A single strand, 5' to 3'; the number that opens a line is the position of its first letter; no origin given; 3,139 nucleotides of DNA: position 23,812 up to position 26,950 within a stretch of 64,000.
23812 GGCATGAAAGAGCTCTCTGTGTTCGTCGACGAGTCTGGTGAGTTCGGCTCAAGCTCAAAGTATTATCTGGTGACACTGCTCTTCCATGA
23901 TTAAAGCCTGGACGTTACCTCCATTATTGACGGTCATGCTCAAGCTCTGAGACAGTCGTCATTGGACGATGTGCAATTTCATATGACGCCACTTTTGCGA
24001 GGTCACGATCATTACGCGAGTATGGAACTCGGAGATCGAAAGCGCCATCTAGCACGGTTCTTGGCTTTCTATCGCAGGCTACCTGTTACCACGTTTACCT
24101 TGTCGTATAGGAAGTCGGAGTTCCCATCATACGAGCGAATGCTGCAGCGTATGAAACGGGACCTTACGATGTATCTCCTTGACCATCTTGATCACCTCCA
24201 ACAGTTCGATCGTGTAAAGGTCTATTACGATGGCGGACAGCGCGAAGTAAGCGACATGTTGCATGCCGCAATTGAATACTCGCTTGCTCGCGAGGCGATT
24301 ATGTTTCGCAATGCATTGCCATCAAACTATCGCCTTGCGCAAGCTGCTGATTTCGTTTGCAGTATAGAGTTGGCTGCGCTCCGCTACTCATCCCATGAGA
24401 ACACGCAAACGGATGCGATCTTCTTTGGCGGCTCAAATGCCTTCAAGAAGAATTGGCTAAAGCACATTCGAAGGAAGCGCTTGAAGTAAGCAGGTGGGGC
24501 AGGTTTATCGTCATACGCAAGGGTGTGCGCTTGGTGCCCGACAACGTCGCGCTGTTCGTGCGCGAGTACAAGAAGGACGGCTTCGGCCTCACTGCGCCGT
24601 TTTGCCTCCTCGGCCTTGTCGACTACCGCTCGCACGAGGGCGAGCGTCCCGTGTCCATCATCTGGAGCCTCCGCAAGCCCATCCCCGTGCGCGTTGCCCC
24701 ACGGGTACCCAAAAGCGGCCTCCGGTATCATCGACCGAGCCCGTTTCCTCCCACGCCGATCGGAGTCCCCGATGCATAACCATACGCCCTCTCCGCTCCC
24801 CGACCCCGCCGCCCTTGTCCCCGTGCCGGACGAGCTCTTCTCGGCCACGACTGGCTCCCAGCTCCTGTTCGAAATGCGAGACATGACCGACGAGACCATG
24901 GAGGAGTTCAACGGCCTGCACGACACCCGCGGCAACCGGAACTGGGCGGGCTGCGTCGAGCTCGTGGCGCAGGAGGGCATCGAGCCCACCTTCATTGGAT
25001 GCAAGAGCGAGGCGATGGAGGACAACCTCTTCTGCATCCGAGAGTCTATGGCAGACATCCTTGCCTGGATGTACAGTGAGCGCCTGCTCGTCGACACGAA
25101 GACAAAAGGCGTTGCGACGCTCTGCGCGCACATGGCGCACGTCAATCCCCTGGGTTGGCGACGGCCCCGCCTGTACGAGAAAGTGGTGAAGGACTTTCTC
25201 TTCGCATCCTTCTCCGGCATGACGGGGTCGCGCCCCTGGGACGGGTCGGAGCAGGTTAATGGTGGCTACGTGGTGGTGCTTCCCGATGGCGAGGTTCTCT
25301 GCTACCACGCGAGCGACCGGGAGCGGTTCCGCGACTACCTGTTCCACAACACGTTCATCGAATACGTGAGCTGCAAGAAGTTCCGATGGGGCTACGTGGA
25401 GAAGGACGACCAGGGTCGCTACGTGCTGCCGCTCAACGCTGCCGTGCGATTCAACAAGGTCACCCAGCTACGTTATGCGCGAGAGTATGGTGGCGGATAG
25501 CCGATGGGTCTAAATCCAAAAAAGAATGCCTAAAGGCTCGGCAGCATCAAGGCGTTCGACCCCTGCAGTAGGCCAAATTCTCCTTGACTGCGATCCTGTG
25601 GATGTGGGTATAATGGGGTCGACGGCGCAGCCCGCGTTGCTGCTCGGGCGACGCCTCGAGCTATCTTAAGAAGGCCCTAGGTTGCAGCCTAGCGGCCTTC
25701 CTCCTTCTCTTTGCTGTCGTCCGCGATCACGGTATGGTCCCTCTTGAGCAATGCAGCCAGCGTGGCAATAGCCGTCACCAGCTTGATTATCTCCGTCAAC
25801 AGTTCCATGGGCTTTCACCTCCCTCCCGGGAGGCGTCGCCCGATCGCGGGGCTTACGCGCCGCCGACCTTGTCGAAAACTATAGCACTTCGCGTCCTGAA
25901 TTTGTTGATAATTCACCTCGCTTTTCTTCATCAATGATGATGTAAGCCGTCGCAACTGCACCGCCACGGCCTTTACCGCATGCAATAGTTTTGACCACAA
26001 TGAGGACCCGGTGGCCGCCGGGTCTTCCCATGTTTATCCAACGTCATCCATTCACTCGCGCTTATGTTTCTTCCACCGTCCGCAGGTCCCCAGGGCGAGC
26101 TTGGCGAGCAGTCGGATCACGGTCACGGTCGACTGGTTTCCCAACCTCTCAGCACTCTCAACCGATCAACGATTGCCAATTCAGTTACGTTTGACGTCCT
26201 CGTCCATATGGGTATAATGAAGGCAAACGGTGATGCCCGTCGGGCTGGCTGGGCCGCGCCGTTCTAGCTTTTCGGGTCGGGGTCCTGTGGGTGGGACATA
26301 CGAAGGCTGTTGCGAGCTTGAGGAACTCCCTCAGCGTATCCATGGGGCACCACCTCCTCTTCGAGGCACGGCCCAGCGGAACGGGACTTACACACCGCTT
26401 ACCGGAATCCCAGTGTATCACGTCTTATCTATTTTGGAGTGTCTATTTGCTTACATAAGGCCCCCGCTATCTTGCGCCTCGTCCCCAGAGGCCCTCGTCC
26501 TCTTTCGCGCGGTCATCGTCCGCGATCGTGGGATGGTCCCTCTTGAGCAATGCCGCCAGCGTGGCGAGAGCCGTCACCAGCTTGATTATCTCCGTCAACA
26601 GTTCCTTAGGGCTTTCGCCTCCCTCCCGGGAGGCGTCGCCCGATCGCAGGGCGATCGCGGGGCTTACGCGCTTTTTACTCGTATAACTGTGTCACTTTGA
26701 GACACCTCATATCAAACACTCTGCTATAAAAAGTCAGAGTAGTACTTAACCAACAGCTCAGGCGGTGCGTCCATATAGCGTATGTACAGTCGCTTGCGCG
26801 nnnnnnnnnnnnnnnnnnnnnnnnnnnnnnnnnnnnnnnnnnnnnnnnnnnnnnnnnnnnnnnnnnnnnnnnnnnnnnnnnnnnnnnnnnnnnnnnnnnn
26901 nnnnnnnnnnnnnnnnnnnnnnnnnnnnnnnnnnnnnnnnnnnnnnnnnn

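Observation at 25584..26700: Tandem small hydrophobic-peptide genes with SD-sequestering hairpin and convergent antisense promoters: candidate type I toxin-antitoxin array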

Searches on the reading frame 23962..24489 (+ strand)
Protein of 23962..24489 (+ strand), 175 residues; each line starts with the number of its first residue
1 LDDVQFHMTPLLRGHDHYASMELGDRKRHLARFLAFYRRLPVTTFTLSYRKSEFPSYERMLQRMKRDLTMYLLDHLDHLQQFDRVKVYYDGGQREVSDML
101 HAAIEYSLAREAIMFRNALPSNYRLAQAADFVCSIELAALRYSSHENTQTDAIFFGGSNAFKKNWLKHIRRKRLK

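Call 6: search_protein_families(library=pfam, proteins=[window:23962-24489:+], max_evalue=1)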
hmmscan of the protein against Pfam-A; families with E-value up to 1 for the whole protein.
window:23962-24489:+ (175 aa): 1 family
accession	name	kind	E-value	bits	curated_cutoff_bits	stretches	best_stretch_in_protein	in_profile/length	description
PF12686.12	DUF3800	-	0.0052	17.9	21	1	60-135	83-145/149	Protein of unknown function (DUF3800)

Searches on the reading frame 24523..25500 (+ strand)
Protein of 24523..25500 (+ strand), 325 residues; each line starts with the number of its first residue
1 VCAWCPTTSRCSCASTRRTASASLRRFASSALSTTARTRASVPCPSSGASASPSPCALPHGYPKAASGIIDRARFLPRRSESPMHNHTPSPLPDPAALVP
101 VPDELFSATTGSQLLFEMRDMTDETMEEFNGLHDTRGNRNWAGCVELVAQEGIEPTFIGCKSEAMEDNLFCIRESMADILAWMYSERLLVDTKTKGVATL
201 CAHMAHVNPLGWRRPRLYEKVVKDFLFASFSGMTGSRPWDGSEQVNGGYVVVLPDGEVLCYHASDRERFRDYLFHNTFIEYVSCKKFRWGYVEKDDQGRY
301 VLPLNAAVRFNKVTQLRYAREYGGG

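Call 6: search_protein_families(library=pfam, proteins=[window:24523-25500:+], max_evalue=1)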
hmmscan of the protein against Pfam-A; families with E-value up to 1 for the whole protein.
window:24523-25500:+ (325 aa): 1 family
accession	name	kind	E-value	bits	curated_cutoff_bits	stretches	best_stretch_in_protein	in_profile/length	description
PF09561.16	RE_HpaII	-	1.6e-32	113.7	25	1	104-310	151-359/359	HpaII restriction endonuclease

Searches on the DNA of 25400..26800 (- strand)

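Call 71: search_rna_families(source=window, start=25400, end=26800, threshold=evalue, max_evalue=5)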
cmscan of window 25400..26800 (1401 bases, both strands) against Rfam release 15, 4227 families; matches with E-value up to 5: 1.
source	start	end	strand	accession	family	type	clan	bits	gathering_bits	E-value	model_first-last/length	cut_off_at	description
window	25535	25697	+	RF01700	Collinsella-1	Gene; sRNA;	-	12.3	35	2.2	1-196/196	no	Collinsella-1 RNA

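Call 100: search_rna_families(sources=[L001, L002, L012, L026, L029, L017, L021], threshold=evalue, max_evalue=10)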
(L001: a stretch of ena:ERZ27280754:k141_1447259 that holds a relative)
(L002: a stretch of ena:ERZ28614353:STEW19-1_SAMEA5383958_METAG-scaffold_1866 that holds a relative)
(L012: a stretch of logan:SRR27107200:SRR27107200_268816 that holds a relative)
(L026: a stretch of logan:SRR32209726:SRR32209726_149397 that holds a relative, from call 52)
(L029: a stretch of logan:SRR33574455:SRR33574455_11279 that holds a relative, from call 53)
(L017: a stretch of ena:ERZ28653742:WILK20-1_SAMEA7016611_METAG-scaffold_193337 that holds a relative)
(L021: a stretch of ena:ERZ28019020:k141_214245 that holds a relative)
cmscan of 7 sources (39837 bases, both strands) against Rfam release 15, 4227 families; matches with E-value up to 10: 6.
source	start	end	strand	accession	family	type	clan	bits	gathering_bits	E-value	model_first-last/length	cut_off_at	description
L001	6734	6887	-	RF01700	Collinsella-1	Gene; sRNA;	-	26.4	35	0.0047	1-196/196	no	Collinsella-1 RNA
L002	4049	4087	-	RF03633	mir-5882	Gene; miRNA;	-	23.3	95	5.8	20-58/77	no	mir-5882 microRNA precursor family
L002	3833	3876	+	RF01157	sn1185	Gene; snRNA; snoRNA; CD-box;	-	21.8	60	4.8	1-66/66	no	Small nucleolar RNA sn1185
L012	5197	5271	-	RF03680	mir-9465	Gene; miRNA;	-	21.1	63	5.7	1-74/74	no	mir-9465 microRNA precursor family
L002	4455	4609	-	RF01700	Collinsella-1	Gene; sRNA;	-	20.2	35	0.32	1-196/196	no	Collinsella-1 RNA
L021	630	788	-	RF01700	Collinsella-1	Gene; sRNA;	-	17.8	35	1.5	1-196/196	no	Collinsella-1 RNA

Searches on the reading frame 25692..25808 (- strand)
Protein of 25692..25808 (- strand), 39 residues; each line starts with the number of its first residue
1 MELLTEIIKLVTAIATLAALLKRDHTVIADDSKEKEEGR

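Call 6: search_protein_families(library=pfam, proteins=[window:25692-25808:-], max_evalue=1)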
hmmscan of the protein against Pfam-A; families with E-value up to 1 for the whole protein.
seq(39 aa): 1 family
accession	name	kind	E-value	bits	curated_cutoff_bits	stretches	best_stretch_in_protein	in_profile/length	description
PF14456.11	alpha-hel2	-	0.12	12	25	1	9-37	205-233/309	Alpha-helical domain 2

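Call 27: find_related_loci(query=A4, collection=genome_contigs, flank=4000)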
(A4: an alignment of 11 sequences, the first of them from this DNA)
Query A4 (39 aa) in genome_contigs; peptide patterns used: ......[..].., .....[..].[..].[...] (x = any residue, [..] = any of these).
44 stretches matched a pattern; 2 encode a relative of the query (tblastn E <= 1e-3); 2 distinct loci.
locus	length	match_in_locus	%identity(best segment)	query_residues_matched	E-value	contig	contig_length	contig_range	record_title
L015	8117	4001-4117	95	1-39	2e-20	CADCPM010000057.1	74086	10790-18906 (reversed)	MAG: uncultured Coriobacteriaceae bacterium isolate RUG14867 genome assembly, contig: RUG14867_asm_57, whole genome shot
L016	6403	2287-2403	90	1-39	5e-13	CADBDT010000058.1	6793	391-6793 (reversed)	MAG: uncultured Coriobacteriaceae bacterium isolate RUG13877 genome assembly, contig: RUG13877_asm_58, whole genome shot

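Call 31: find_related_loci(query=A4, collection=metagenome_contigs, flank=2500)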
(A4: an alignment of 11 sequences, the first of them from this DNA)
Query A4 (39 aa) in metagenome_contigs; peptide patterns used: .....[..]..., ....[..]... (x = any residue, [..] = any of these).
242 stretches matched a pattern, but none encodes a relative of the query by tblastn (E <= 1e-3).

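Call 32: find_related_loci(query=A4, collection=viral_contigs, flank=3000)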
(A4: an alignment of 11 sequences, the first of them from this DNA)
Query A4 (39 aa) in viral_contigs; peptide patterns used: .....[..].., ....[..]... (x = any residue, [..] = any of these).
61 stretches matched a pattern, but none encodes a relative of the query by tblastn (E <= 1e-3).

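Call 41: search_protein_representatives(alignment_id=A4)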
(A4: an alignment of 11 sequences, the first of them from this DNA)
Query: 11 sequences, 39 profile positions. Proteins with E-value up to 0.001 (for the whole library): 16; up to 1e-10: 2; up to 1e-30: 0. The best 16 are listed.
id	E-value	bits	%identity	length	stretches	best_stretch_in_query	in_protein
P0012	6.8e-14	67.2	-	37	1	4-39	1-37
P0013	9.3e-11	57.2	-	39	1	1-39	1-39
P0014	2.5e-10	55.8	-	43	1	1-36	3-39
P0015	6.4e-09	51.3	-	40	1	1-38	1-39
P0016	6.6e-08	48.1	-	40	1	1-39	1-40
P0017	6.7e-08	48.1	-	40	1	1-38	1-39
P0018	1.4e-07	47.0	-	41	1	1-37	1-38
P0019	1.9e-07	46.6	-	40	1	1-37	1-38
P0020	5.0e-07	45.3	-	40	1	1-39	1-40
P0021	1.4e-06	43.8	-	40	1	1-37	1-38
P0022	2.2e-06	43.2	-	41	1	1-37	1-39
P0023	5.8e-06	41.9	-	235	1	1-26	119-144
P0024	8.0e-06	41.4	-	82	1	1-39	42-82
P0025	5.5e-05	38.8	-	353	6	10-27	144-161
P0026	1.2e-04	37.7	-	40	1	1-34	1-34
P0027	4.7e-04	35.8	-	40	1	1-39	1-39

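Call 49: find_related_loci(query=A7, collection=genome_contigs, flank=3000)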
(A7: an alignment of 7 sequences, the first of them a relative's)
Query A7 (40 aa) in genome_contigs; peptide patterns used: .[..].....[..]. (x = any residue, [..] = any of these).
19 stretches matched a pattern, but none encodes a relative of the query by tblastn (E <= 1e-3).

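Call 50: find_homologous_proteins(query=A6, max_evalue=1)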
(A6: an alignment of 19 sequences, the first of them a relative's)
Query A6 (19 sequences) (40 aa, profile of the alignment): 40 proteins with E <= 1 among 2111 candidates.
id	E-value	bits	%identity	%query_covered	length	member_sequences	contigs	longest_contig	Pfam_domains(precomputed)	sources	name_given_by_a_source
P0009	3.2e-18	83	55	100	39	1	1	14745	-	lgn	-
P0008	4.3e-18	82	58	100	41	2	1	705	-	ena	-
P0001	8.3e-18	82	58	100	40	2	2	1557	-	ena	-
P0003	1.5e-17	81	50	100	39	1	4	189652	-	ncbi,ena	-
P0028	1.5e-17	81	53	100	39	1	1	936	-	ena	-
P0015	3.3e-17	80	60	100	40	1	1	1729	-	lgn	-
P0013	5.9e-17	79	65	100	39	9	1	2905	-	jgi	jgi:hypothetical protein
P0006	2.2e-16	77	50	100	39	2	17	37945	-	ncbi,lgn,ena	-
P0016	2.2e-16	77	100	100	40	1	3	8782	-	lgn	-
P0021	2.3e-16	77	63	100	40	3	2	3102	-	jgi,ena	jgi:hypothetical protein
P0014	3.1e-16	77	56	95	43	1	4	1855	-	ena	-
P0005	3.5e-16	76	45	100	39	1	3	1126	-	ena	-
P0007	6.4e-16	76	50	100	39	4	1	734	-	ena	-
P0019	3.8e-15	73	50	100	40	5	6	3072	-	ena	-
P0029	4.3e-15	73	50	100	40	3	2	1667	-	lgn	-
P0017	3.3e-14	70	49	98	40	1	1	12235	-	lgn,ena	-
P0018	3.5e-13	67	-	-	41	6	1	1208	-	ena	-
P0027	6.4e-12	63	54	60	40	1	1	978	-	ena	-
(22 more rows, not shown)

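Call 51: find_related_loci(query=A7, collection=metagenome_contigs, flank=2500)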
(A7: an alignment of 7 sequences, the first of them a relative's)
Query A7 (40 aa) in metagenome_contigs; peptide patterns used: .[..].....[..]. (x = any residue, [..] = any of these).
24 stretches matched a pattern, but none encodes a relative of the query by tblastn (E <= 1e-3).

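Call 52: find_encoding_contigs(protein=P0017, flank=4000, max_places=4)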
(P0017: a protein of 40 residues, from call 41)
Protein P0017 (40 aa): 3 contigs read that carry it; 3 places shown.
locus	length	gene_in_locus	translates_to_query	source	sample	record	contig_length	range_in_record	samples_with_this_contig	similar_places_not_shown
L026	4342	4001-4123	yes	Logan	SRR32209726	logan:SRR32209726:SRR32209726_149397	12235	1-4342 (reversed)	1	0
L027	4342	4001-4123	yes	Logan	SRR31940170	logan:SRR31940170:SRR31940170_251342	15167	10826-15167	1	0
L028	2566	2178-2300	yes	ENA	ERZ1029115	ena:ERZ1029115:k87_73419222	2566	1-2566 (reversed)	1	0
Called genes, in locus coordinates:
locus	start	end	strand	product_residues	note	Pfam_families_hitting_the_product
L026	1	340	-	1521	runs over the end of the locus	-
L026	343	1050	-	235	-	-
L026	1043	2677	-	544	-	-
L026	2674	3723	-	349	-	PF09983:JetD_C (weak)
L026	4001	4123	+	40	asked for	-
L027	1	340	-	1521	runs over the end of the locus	-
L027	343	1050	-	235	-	-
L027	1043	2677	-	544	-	-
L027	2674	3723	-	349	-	PF09983:JetD_C (weak)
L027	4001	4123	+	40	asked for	-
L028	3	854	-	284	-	?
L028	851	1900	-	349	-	PF09983:JetD_C (weak)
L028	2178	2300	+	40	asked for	-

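Call 53: find_encoding_contigs(protein=P0016, flank=4000, max_places=4)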
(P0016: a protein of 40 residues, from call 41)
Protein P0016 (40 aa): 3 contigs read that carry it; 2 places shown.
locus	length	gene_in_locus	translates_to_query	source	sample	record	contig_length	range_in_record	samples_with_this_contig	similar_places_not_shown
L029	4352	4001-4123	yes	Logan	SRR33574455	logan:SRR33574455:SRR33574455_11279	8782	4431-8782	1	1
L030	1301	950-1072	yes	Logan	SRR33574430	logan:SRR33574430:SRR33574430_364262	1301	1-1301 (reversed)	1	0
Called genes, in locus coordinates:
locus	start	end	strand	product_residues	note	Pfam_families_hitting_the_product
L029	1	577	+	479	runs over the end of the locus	PF02463:SMC_N (weak), PF13175:AAA_15 (faint), PF13476:AAA_23 (weak), PF13304:AAA_21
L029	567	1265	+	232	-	-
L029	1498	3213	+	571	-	PF02776:TPP_enzyme_N, PF00205:TPP_enzyme_M, PF02775:TPP_enzyme_C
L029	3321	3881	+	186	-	PF01842:ACT, PF22629:ACT_AHAS_ss, PF13710:ACT_5, PF10369:ALS_ss_C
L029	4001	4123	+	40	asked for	-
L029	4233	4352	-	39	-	?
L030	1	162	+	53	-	?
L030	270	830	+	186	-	PF01842:ACT, PF22629:ACT_AHAS_ss, PF13710:ACT_5, PF10369:ALS_ss_C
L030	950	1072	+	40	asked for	-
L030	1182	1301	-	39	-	?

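Call 67: search_protein_families(library=ncbifam, proteins=[window:25692-25808:-, P0016, P0017, P0018, P0027], max_evalue=10)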
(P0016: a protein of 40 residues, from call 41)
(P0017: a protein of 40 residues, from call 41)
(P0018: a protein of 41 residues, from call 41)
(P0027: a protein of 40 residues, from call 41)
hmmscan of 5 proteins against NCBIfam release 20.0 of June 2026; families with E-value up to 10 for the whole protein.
seq(39 aa): 0 families

P0016 (40 aa): 0 families

P0017 (40 aa): 0 families

P0018 (41 aa): 1 family
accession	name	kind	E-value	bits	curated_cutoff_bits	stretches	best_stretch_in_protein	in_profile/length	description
NF003476.0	PRK05114.1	equivalog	0.13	11.9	72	1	13-38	33-58/60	YoaH family protein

P0027 (40 aa): 0 families

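Call 95: predict_structure(alignment_id=A10)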
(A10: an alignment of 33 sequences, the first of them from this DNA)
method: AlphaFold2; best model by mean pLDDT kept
length: 39 residues; sequences in the alignment: 33
mean_pLDDT: 75.6   pTM: 0.38
mean pLDDT of the five models: 75.6, 75.2, 74.4, 74.2, 72.9
residues with pLDDT >= 90: 14; 70-90: 8; 50-70: 17; < 50: 0
segments of 3 or more residues with pLDDT < 50: none
pLDDT, mean of each block of 10 residues (from residue 1): 92 90 61 58
secondary structure, 60 per line:
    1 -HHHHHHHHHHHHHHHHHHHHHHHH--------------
elements in order: H2-25
